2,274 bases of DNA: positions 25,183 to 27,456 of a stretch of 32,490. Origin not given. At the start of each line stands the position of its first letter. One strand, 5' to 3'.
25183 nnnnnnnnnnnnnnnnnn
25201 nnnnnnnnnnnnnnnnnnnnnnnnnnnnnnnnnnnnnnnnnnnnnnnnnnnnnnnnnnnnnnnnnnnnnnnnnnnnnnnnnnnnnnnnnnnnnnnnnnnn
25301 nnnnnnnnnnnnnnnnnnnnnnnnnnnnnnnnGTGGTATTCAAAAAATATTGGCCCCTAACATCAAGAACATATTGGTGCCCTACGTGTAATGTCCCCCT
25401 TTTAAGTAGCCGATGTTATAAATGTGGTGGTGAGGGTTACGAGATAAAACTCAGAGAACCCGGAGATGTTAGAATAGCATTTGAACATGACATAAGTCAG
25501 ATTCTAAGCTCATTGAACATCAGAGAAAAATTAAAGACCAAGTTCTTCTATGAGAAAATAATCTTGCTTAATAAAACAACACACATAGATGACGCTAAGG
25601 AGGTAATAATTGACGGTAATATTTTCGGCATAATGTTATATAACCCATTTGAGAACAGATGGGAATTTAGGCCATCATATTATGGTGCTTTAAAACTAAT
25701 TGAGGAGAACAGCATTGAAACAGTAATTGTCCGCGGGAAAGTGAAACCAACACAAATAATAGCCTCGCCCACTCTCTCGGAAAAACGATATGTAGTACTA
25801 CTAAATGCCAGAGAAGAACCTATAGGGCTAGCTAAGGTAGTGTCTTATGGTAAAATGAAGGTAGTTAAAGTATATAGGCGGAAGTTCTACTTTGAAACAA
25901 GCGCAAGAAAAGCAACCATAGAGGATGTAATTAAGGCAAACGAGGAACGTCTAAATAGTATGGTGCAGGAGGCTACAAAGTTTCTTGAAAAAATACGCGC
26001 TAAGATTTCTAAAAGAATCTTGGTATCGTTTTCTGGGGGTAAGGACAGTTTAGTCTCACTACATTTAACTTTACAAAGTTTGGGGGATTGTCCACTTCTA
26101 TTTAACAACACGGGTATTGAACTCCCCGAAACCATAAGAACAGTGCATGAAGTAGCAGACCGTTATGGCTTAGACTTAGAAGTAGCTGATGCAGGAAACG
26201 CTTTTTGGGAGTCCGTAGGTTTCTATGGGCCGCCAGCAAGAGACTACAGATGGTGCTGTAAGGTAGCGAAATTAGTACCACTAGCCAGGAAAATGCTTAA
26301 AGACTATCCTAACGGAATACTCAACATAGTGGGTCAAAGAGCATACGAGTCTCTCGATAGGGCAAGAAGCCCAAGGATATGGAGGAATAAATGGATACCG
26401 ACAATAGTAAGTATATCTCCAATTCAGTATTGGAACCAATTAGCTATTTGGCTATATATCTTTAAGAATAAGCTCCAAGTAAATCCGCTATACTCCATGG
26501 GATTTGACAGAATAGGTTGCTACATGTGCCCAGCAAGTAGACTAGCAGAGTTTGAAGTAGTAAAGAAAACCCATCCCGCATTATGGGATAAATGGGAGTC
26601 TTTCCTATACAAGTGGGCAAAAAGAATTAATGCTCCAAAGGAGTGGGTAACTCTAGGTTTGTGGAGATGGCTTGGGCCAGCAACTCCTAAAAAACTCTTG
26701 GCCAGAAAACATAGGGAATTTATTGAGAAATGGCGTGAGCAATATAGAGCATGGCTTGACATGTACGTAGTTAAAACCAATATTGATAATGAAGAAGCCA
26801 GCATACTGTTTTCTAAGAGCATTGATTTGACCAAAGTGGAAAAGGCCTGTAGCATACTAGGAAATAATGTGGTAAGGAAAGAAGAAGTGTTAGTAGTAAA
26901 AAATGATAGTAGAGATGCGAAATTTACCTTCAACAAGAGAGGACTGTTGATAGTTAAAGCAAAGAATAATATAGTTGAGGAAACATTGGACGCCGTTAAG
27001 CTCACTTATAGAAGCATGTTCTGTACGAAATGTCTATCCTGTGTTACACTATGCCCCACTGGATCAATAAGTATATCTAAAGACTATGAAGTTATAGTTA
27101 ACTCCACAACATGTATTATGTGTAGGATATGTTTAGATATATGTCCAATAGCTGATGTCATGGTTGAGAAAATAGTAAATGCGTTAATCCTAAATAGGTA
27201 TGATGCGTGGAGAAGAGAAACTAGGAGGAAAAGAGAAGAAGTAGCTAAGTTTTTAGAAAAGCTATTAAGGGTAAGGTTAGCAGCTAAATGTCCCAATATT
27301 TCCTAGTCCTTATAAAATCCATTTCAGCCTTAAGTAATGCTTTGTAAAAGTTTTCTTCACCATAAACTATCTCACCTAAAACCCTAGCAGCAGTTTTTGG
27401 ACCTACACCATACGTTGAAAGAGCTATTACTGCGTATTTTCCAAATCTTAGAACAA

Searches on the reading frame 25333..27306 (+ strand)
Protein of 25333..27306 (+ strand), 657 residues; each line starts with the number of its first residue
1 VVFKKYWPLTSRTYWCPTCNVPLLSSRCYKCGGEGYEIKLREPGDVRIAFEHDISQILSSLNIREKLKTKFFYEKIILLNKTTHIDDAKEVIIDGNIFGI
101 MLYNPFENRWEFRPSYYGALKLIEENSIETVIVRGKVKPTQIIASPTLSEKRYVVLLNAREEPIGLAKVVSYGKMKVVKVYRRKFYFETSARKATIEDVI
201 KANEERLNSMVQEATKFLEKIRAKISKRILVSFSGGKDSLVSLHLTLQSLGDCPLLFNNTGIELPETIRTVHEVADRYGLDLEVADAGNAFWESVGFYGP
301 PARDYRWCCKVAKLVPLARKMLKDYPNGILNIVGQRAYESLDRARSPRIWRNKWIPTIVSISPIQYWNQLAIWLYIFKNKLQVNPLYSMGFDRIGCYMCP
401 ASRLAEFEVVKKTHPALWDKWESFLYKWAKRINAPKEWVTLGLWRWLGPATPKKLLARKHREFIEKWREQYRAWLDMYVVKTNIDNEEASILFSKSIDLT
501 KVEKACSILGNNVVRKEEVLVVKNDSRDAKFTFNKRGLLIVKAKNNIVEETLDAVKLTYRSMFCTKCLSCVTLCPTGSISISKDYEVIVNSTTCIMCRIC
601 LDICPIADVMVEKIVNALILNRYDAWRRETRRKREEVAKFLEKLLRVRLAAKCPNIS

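Call 6: search_protein_families(library=pfam, proteins=[window:25333-27306:+], max_evalue=0.01)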
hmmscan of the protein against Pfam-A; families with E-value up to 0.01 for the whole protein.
window:25333-27306:+ (657 aa): 10 families
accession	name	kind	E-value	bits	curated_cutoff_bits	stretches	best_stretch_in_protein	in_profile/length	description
PF01507.26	PAPS_reduct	-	3e-47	161.3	22.5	1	229-401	2-174/175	Phosphoadenosine phosphosulfate reductase domain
PF13237.11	Fer4_10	-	2.8e-06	27.6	25.5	1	564-605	9-53/53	4Fe-4S dicluster domain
PF13746.11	Fer4_18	-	1.3e-05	25.8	27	1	525-610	23-99/114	4Fe-4S dicluster domain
PF13187.11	Fer4_9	-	1.9e-05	25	27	1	564-605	2-48/52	4Fe-4S dicluster domain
PF12838.12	Fer4_7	-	2.1e-05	25.3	27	1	564-605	2-49/52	4Fe-4S dicluster domain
PF14697.11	Fer4_21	-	4.6e-05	23.9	35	1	564-610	8-57/59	4Fe-4S dicluster domain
PF13484.11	Fer4_16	-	0.00013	23.1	30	0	564-582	2-20/66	4Fe-4S double cluster binding domain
PF13534.11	Fer4_17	-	0.00024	22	22.2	0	594-634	2-40/61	4Fe-4S dicluster domain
PF13183.11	Fer4_8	-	0.0013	19.7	27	0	592-611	3-22/68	4Fe-4S dicluster domain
PF00037.32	Fer4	-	0.0036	17.5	21.1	1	564-579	8-23/24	4Fe-4S binding domain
